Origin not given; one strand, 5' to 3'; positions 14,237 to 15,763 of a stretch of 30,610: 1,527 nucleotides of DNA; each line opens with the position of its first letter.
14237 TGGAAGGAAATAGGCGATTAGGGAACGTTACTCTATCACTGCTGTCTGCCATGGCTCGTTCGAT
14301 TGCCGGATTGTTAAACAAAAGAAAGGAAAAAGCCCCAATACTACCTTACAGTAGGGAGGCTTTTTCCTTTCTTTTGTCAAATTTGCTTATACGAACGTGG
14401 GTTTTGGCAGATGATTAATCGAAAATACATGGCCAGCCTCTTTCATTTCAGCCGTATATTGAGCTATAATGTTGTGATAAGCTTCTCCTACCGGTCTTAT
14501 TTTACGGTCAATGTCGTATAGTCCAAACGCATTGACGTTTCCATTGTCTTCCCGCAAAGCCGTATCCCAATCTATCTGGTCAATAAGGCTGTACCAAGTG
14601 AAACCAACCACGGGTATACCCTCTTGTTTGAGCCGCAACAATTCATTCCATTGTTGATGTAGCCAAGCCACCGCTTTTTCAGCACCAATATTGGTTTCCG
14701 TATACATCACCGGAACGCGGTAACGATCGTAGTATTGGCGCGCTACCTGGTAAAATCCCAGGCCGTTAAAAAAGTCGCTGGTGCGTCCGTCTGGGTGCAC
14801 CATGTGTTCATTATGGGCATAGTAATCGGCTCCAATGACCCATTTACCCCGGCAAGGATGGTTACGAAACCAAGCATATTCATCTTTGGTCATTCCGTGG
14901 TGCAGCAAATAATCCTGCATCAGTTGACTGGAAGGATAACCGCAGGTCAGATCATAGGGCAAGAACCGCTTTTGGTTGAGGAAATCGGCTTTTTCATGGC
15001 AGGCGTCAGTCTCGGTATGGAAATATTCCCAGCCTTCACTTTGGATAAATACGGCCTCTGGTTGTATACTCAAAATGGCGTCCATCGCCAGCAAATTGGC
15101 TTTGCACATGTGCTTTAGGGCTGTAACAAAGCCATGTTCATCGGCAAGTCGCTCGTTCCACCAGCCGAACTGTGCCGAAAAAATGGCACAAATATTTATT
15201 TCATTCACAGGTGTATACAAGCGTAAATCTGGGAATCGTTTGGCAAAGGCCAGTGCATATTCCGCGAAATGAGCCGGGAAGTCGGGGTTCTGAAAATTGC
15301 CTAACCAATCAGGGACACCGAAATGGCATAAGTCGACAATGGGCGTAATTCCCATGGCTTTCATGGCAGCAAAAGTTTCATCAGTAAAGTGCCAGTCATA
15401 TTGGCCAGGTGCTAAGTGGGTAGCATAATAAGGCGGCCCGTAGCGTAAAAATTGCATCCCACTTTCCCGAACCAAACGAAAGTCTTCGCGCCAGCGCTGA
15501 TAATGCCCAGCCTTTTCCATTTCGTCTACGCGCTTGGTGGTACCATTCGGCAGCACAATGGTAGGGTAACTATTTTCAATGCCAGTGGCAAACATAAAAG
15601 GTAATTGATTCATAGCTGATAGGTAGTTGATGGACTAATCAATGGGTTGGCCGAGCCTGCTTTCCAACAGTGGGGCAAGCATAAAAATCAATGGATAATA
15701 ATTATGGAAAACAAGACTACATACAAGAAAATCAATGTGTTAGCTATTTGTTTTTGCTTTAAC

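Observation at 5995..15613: Hybrid two-component sensor adjacent to a cluster of four cytoplasmic clan GH-A hydrolases (three GH1-like paralogs plus one GH5-like) with no SusC/SusD in the window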

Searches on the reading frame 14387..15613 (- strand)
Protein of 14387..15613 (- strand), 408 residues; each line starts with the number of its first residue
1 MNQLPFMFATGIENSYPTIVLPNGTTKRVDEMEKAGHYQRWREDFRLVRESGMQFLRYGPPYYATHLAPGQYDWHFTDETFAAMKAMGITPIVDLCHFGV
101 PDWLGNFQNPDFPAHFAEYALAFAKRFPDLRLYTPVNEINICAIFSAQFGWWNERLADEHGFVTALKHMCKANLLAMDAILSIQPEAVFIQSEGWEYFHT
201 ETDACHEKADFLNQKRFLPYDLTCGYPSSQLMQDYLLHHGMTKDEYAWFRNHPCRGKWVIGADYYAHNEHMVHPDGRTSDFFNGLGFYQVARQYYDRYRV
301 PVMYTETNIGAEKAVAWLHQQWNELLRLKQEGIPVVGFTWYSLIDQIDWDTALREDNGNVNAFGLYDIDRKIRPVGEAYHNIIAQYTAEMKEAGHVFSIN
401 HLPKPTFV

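Call 4: search_protein_families(library=pfam, proteins=[window:14387-15613:-], max_evalue=0.1)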
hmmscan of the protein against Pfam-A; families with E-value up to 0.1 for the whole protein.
window:14387-15613:- (408 aa): 2 families
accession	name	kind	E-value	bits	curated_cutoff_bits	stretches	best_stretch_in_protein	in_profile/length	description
PF00232.24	Glyco_hydro_1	-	2e-12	46.7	22.6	2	36-187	55-214/453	Glycosyl hydrolase family 1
PF02449.21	Glyco_hydro_42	-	0.012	15.4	21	1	39-106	10-78/376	Beta-galactosidase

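Call 5: search_protein_families(library=ncbifam, proteins=[window:14387-15613:-], max_evalue=0.1)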
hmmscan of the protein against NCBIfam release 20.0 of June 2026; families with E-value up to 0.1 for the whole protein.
window:14387-15613:- (408 aa): 7 families
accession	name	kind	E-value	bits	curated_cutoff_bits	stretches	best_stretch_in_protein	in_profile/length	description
TIGR03356.1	BGL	equivalog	1.4e-16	60.4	478.5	2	33-227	47-255/427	GH1 family beta-glucosidase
NF007356.0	PRK09852.1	subfamily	9e-09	34.5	623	1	34-142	66-184/474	6-phospho-beta-glucosidase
NF010036.0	PRK13511.1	subfamily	1.7e-08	33.5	610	1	36-142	51-164/469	6-phospho-beta-galactosidase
NF041004.1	Beta_gal_BgaS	equivalog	2.7e-07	29.5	475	1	115-382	183-462/479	beta-galactosidase BgaS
NF007154.0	PRK09589.1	subfamily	0.0001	21.2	624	1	32-150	60-188/476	6-phospho-beta-glucosidase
TIGR01233.1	lacG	equivalog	0.00054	18.9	561.2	1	36-143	50-164/472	6-phospho-beta-galactosidase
NF007158.0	PRK09593.1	subfamily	0.0052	15.5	639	1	36-142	70-186/478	6-phospho-beta-glucosidase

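Call 8: search_solved_structures(query=window:14387-15613:-, max_evalue=1, show_alignments=1)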
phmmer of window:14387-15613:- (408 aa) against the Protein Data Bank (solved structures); distinct sequences matched with E-value up to 1: 104 (the best 60 are shown).
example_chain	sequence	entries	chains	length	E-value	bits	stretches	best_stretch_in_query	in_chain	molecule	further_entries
1np2_A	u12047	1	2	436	1.7e-09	40.6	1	35-231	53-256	beta-glycosidase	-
4ha3_A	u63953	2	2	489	2.3e-09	40.2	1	78-356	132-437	Beta-galactosidase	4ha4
4bce_A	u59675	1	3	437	3.4e-09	39.6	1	35-230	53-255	BETA-GLUCOSIDASE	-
1ug6_A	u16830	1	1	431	3.5e-09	39.6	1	35-230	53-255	beta-glycosidase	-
3zjk_A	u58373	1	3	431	9.1e-09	38.2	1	35-230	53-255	BETA GLYCOSIDASE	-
9j41_A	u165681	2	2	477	9.6e-09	38.1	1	35-188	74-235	Beta-glucosidase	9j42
9j49_A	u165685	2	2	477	9.8e-09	38.1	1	35-188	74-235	Beta-glucosidase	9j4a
6z1h_A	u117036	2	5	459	1.5e-08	37.5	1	35-151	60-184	ANCESTRAL RECONSTRUCTED GLYCOSIDASE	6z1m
9j3w_A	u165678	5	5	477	1.6e-08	37.4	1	35-188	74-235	Beta-glucosidase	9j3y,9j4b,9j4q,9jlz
9j43_A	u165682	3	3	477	1.6e-08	37.4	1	35-188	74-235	Beta-glucosidase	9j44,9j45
8in1_A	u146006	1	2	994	2e-08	37.1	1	37-138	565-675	Beta-Glucosidase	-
5ns7_A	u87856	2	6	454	4.1e-08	36.1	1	35-186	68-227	beta-glucosidase M - G1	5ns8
6m6m_A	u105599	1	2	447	4.4e-08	35.9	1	36-158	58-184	Beta-glucosidase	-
9uct_A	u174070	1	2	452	5e-08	35.8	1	36-151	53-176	beta-glucosidase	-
6m6l_A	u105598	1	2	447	6e-08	35.5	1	36-158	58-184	Beta-glucosidase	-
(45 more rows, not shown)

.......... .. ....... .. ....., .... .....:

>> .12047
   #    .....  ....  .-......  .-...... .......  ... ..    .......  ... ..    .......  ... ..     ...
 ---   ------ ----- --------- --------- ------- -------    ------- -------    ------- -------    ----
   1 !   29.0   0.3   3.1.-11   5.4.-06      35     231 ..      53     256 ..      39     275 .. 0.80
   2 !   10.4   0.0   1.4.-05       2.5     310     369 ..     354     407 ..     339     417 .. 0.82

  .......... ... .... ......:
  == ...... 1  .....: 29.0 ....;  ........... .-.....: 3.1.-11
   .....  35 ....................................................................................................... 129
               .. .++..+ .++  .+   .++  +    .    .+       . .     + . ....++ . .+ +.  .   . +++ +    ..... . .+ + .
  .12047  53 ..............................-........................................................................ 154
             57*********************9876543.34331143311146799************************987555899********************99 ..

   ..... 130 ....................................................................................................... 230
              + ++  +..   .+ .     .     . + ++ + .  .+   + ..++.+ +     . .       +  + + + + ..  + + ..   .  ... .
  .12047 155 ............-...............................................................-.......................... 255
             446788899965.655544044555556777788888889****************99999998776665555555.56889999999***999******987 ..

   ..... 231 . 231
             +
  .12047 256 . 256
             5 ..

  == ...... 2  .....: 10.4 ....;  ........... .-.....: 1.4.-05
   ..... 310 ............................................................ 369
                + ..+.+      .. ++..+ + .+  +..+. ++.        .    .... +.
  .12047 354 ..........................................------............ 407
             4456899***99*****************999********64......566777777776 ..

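Call 16: find_homologous_proteins(query=window:14387-15613:-)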
Query window:14387-15613:- (408 aa): 8000 proteins with E <= 0.001 among 8000 candidates; the best 120 are listed.
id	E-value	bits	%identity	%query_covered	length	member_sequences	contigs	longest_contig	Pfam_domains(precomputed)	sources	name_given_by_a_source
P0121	7.5e-256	867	88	100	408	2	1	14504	PF00232.25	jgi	jgi:beta-glucosidase/6-phospho-beta-glucosidase/beta-galactosidase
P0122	6.7e-246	835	83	100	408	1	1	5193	PF00232.25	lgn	-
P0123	1.0e-236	804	82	99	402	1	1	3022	PF00232.25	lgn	-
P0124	3.4e-218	743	78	94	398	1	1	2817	PF00232.25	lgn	-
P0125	1.9e-212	724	75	94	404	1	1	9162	PF00232.25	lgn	-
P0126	1.7e-209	715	74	94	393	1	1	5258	PF00232.25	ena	-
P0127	1.8e-209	714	74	94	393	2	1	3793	PF00232.25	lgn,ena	-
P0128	2.1e-200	685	73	95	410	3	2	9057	PF00232.25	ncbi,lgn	-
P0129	4.5e-199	680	71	95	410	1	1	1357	PF00232.25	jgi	jgi:beta-glucosidase/6-phospho-beta-glucosidase/beta-galactosidase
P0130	7.4e-199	680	69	99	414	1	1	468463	PF00232.25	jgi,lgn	jgi:beta-glucosidase/6-phospho-beta-glucosidase/beta-galactosidase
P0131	7.8e-199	679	69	99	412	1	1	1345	PF00232.25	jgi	jgi:beta-glucosidase/6-phospho-beta-glucosidase/beta-galactosidase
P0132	2.5e-198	678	69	99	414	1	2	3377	PF00232.25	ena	-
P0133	1.3e-197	675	70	96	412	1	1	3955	PF00232.25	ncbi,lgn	ncbi:MAG: family 1 glycosylhydrolase [Bacteroidota bacterium]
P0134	2.7e-197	674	69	99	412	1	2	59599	PF00232.25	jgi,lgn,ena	-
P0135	1.0e-196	672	68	99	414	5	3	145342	PF00232.25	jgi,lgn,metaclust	metaclust:\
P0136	6.5e-194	663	70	94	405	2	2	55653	PF00232.25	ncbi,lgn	-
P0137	3.8e-192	657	69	94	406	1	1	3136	PF00232.25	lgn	-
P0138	4.0e-191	654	69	94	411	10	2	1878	PF00232.25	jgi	jgi:beta-glucosidase/6-phospho-beta-glucosidase/beta-galactosidase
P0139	5.7e-191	654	68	94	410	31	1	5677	PF00232.25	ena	-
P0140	1.6e-190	652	67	99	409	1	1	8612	PF00232.25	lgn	-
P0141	1.8e-190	652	66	98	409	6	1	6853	PF00232.25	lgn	-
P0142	4.4e-190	651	67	94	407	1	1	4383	PF00232.25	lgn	-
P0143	2.6e-189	648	67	98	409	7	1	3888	PF00232.25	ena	-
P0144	9.3e-189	646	68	93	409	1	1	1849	PF00232.25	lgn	-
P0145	7.8e-188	643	67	98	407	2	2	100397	PF00232.25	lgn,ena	-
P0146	4.0e-187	641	67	94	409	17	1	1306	PF00232.25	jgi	jgi:beta-glucosidase/6-phospho-beta-glucosidase/beta-galactosidase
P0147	7.2e-185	633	-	-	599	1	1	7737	PF00232.25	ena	-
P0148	6.7e-184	630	67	93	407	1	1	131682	PF00232.25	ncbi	-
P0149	3.5e-183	628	66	96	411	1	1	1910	PF00232.25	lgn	-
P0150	2.1e-182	625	66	93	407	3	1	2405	PF00232.25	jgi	jgi:beta-glucosidase/6-phospho-beta-glucosidase/beta-galactosidase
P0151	6.3e-179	614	64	97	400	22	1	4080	PF00232.25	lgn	-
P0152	1.4e-178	613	65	93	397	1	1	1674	PF00232.25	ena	-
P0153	6.5e-178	610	65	94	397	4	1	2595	PF00232.25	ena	-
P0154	1.0e-177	610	64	97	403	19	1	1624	PF00232.25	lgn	-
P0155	1.1e-177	610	63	97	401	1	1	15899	PF00232.25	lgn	-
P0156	2.3e-177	609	66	95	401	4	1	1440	PF00232.25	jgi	jgi:beta-glucosidase/6-phospho-beta-glucosidase/beta-galactosidase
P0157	3.2e-177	608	65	96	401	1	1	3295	PF00232.25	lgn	-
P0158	3.4e-177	608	66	93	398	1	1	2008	PF00232.25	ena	-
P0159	4.2e-177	608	66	95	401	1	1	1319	PF00232.25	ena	-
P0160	5.3e-177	607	65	94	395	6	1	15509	PF00232.25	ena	-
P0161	1.0e-176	607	64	97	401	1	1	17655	PF00232.25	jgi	jgi:beta-glucosidase/6-phospho-beta-glucosidase/beta-galactosidase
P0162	2.2e-176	605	65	94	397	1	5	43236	PF00232.25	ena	-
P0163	2.5e-176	605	65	94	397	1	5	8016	PF00232.25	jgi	jgi:beta-glucosidase/6-phospho-beta-glucosidase/beta-galactosidase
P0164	2.5e-176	605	63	95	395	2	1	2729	PF00232.25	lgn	-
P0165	2.9e-176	605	66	93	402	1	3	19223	PF00232.25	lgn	-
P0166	3.9e-176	605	65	94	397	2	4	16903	PF00232.25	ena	-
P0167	5.5e-176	604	62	97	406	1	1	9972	PF00232.25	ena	-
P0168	7.1e-176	604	62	97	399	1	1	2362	PF00232.25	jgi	jgi:beta-glucosidase/6-phospho-beta-glucosidase/beta-galactosidase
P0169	1.3e-175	603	63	97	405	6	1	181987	PF00232.25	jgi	jgi:beta-glucosidase/6-phospho-beta-glucosidase/beta-galactosidase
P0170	2.1e-175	602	63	96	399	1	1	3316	PF00232.25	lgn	-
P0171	2.1e-175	602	64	95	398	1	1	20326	PF00232.25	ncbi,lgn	ncbi:MAG: family 1 glycosylhydrolase [Saprospiraceae bacterium]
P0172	2.4e-175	602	65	94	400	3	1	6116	PF00232.25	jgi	jgi:beta-glucosidase/6-phospho-beta-glucosidase/beta-galactosidase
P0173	2.8e-175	602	64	95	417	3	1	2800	PF00232.25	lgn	-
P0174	2.8e-175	602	65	94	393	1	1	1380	PF00232.25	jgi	jgi:beta-glucosidase/6-phospho-beta-glucosidase/beta-galactosidase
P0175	2.9e-175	602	65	94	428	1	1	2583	PF00232.25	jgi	-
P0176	3.7e-175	601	63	97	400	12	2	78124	PF00232.25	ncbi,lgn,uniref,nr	ncbi:glycosyl hydrolase family 1 [Cnuella takakiae]|uniref:Glycosyl hydrolase family 1 n=1 Tax=Cnuel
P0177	4.4e-175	601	64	97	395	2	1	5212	PF00232.25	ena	-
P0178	4.7e-175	601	62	97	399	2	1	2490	PF00232.25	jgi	jgi:beta-glucosidase/6-phospho-beta-glucosidase/beta-galactosidase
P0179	5.2e-175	601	64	94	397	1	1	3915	PF00232.25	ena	-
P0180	5.8e-175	601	62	97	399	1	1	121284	PF00232.25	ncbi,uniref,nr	ncbi:glycoside hydrolase family 1 [Adhaeribacter aerolatus]|uniref:Glycoside hydrolase family 1 n=1 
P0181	9.4e-175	600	65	94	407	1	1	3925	PF00232.25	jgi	jgi:beta-glucosidase/6-phospho-beta-glucosidase/beta-galactosidase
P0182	1.0e-174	600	65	93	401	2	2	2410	PF00232.25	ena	-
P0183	1.0e-174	600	63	97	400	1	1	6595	PF00232.25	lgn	-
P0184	1.1e-174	600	66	95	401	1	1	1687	PF00232.25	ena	-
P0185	1.1e-174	600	63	97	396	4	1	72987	PF00232.25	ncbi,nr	ncbi:MAG: family 1 glycosylhydrolase [Flavobacterium sp.]|nr:family 1 glycosylhydrolase [Pedobacter 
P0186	1.1e-174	600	63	97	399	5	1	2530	PF00232.25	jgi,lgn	-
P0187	1.2e-174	600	65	93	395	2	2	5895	PF00232.25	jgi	jgi:beta-glucosidase/6-phospho-beta-glucosidase/beta-galactosidase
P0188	1.4e-174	600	66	93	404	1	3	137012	PF00232.25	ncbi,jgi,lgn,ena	jgi:beta-glucosidase/6-phospho-beta-glucosidase/beta-galactosidase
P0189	1.5e-174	599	63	96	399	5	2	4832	PF00232.25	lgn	-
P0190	2.4e-174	599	64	95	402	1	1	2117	PF00232.25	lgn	-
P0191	2.6e-174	599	63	95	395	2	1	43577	PF00232.25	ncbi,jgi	-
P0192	3.9e-174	598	62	97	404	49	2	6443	PF00232.25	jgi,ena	-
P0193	3.9e-174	598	63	96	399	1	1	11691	PF00232.25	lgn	-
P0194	4.0e-174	598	63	97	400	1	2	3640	PF00232.25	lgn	-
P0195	4.1e-174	598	62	97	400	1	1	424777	PF00232.25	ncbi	ncbi:family 1 glycosylhydrolase [Pontibacter saemangeumensis]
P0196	4.5e-174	598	63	97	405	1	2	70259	PF00232.25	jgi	jgi:beta-glucosidase/6-phospho-beta-glucosidase/beta-galactosidase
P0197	4.5e-174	598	62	100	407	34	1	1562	PF00232.25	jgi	jgi:beta-glucosidase/6-phospho-beta-glucosidase/beta-galactosidase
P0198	4.9e-174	598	64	97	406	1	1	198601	PF00232.25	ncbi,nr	ncbi:glycoside hydrolase family 1 protein [Inquilinus sp. KBS0705]|nr:glycoside hydrolase family 1 p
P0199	5.0e-174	598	62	97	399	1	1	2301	PF00232.25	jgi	jgi:beta-glucosidase/6-phospho-beta-glucosidase/beta-galactosidase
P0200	5.4e-174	598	63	97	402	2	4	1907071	PF00232.25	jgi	jgi:beta-glucosidase/6-phospho-beta-glucosidase/beta-galactosidase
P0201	5.7e-174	598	62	97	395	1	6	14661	PF00232.25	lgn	-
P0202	6.1e-174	597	64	96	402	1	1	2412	PF00232.25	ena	-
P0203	6.5e-174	597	64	96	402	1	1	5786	PF00232.25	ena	-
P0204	6.9e-174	597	62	97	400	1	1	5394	PF00232.25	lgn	-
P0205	7.0e-174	597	65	93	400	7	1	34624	PF00232.25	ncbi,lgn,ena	-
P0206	8.5e-174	597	62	97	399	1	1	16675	PF00232.25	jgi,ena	jgi:beta-glucosidase/6-phospho-beta-glucosidase/beta-galactosidase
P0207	9.1e-174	597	65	93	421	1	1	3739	PF00232.25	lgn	-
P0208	9.9e-174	597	62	97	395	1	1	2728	PF00232.25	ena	-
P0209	1.4e-173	596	61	97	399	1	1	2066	PF00232.25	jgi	jgi:beta-glucosidase/6-phospho-beta-glucosidase/beta-galactosidase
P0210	1.7e-173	596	64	93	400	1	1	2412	PF00232.25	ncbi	-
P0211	1.9e-173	596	62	95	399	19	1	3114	PF00232.25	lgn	-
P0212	2.2e-173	596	65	96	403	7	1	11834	PF00232.25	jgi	jgi:beta-glucosidase/6-phospho-beta-glucosidase/beta-galactosidase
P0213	2.3e-173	595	64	95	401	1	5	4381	PF00232.25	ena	-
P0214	2.5e-173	595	62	97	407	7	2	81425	PF00232.25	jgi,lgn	-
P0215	2.8e-173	595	63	95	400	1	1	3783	PF00232.25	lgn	-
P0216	2.8e-173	595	64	95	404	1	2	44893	PF00232.25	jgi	jgi:beta-glucosidase/6-phospho-beta-glucosidase/beta-galactosidase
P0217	2.9e-173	595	64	93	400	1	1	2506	PF00232.25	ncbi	-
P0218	2.9e-173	595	62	97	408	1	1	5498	PF00232.25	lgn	-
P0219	3.1e-173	595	64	95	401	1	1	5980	PF00232.25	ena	-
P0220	3.5e-173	595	63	97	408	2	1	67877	PF00232.25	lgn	-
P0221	3.9e-173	595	63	96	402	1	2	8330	PF00232.25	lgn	-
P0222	4.1e-173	595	65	93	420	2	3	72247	PF00232.25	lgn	-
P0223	4.4e-173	595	63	95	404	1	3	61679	PF00232.25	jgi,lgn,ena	-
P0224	4.9e-173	594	62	97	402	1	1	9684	PF00232.25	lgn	-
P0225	5.1e-173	594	62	97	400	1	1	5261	PF00232.25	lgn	-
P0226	5.1e-173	594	62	97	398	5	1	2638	PF00232.25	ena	-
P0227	5.2e-173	594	64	93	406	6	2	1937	PF00232.25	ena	-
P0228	5.4e-173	594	62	97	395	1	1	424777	PF00232.25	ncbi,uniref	ncbi:family 1 glycosylhydrolase [Pontibacter saemangeumensis]|uniref:Family 1 glycosylhydrolase n=2 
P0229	6.0e-173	594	64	94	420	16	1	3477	PF00232.25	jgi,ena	jgi:beta-glucosidase/6-phospho-beta-glucosidase/beta-galactosidase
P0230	6.2e-173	594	63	96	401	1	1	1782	PF00232.25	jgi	jgi:beta-glucosidase/6-phospho-beta-glucosidase/beta-galactosidase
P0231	6.5e-173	594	63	98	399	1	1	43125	PF00232.25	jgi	jgi:beta-glucosidase/6-phospho-beta-glucosidase/beta-galactosidase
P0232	6.6e-173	594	62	93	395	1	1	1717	PF00232.25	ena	-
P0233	7.6e-173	594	62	97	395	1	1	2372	PF00232.25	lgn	-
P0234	8.1e-173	594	63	97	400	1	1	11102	PF00232.25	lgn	-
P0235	8.6e-173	594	63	97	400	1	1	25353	PF00232.25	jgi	jgi:beta-glucosidase/6-phospho-beta-glucosidase/beta-galactosidase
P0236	8.6e-173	594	65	93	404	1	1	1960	PF00232.25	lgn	-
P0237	9.0e-173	594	63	97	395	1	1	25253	PF00232.25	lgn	-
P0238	9.1e-173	594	63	95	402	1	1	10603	PF00232.25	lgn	-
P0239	1.0e-172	593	63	98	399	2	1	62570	PF00232.25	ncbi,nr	ncbi:MAG: family 1 glycosylhydrolase [Mucilaginibacter sp.]|nr:family 1 glycosylhydrolase [Mucilagin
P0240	1.2e-172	593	63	94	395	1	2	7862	PF00232.25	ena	-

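Call 18: find_encoding_contigs(protein=P0121, flank=10000, max_places=2)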
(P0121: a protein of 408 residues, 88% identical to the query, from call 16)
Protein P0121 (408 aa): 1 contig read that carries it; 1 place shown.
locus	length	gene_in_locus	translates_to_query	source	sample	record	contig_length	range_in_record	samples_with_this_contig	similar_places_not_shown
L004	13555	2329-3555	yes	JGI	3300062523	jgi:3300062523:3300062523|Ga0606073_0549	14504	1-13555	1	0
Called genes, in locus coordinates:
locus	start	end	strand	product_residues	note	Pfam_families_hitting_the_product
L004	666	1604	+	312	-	PF01381:HTH_3, PF12844:HTH_19 (weak), PF13560:HTH_31 (weak), PF07022:Phage_CI_repr (weak), PF00717:Peptidase_S24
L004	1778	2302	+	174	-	PF03473:MOSC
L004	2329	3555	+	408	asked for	PF00232:Glyco_hydro_1 (weak)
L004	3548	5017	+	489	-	-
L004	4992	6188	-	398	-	-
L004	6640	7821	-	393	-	-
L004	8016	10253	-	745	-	PF14447:Prok-RING_4 (weak)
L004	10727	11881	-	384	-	PF16347:SGSH_C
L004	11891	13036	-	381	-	PF00884:Sulfatase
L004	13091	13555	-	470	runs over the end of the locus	?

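Call 20: find_encoding_contigs(protein=P0180, flank=10000, max_places=2)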
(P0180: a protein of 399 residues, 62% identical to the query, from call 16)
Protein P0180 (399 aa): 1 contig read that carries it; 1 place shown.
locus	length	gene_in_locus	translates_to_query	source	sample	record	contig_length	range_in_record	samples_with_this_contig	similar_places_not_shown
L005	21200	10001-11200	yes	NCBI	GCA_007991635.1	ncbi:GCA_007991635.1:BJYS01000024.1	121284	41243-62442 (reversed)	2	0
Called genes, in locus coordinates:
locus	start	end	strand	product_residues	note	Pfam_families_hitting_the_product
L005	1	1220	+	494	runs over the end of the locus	PF13342:Toprim_Crpt (faint), PF13351:DUF4099, PF13101:DUF3945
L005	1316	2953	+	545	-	PF13155:Toprim_2 (weak)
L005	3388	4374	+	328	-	-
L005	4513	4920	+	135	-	-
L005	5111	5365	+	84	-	-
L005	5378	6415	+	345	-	PF02661:Fic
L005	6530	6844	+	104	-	PF15919:HicB_lk_antitox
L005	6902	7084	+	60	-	-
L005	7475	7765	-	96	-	PF01381:HTH_3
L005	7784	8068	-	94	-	PF05015:HigB-like_toxin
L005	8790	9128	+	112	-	PF03860:Csp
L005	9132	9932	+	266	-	PF23441:SDR (weak), PF00106:adh_short, PF08659:KR, PF13561:adh_short_C2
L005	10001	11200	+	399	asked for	PF00232:Glyco_hydro_1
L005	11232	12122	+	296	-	PF01545:Cation_efflux, PF16916:ZT_dimer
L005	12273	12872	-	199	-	PF13580:SIS_2, PF01380:SIS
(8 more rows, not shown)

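Call 38: find_encoding_contigs(protein=P0228, flank=10000, max_places=2)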
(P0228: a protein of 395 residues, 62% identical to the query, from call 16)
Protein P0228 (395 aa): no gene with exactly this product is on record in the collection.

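Call 39: find_encoding_contigs(protein=P0200, flank=10000, max_places=3)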
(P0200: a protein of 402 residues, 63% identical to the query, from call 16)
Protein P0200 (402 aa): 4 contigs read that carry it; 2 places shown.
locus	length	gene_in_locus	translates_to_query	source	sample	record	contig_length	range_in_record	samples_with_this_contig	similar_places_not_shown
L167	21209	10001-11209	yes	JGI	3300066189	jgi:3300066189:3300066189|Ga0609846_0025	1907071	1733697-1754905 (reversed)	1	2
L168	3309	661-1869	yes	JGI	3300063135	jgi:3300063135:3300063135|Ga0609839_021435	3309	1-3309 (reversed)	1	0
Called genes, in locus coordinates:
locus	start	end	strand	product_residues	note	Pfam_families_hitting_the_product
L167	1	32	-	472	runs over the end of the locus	PF03972:MmgE_PrpD_N, PF19305:MmgE_PrpD_C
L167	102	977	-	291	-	-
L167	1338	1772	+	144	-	-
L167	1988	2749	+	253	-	PF03767:Acid_phosphat_B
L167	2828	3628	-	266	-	PF00561:Abhydrolase_1, PF12146:Hydrolase_4 (faint), PF12697:Abhydrolase_6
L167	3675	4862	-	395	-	PF00106:adh_short, PF08659:KR (weak), PF13561:adh_short_C2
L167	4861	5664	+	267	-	PF00106:adh_short, PF08659:KR, PF13561:adh_short_C2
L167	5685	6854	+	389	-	PF08240:ADH_N, PF00107:ADH_zinc_N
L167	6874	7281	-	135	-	PF00072:Response_reg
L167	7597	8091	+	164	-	PF20730:YetF_N (faint), PF04239:DUF421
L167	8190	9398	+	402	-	PF10009:DUF2252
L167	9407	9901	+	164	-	PF02464:CinA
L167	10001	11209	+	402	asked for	PF00232:Glyco_hydro_1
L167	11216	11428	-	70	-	-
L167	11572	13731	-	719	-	PF00232:Glyco_hydro_1, PF01370:Epimerase, PF04321:RmlD_sub_bind, PF01073:3Beta_HSD, PF16363:GDP_Man_Dehyd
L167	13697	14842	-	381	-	PF01593:Amino_oxidase (faint), PF13450:NAD_binding_8, PF03275:GLF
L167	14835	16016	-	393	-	PF13692:Glyco_trans_1_4 (weak)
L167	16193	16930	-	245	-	PF01904:DUF72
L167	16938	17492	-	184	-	PF00190:Cupin_1 (faint), PF07883:Cupin_2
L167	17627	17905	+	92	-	-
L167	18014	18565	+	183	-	PF13328:HD_4, PF01966:HD (weak)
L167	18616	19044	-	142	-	PF08327:AHSA1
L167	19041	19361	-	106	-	-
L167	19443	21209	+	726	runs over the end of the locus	PF00199:Catalase, PF06628:Catalase-rel, PF01965:DJ-1_PfpI, PF18011:Catalase_C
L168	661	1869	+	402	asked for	PF00232:Glyco_hydro_1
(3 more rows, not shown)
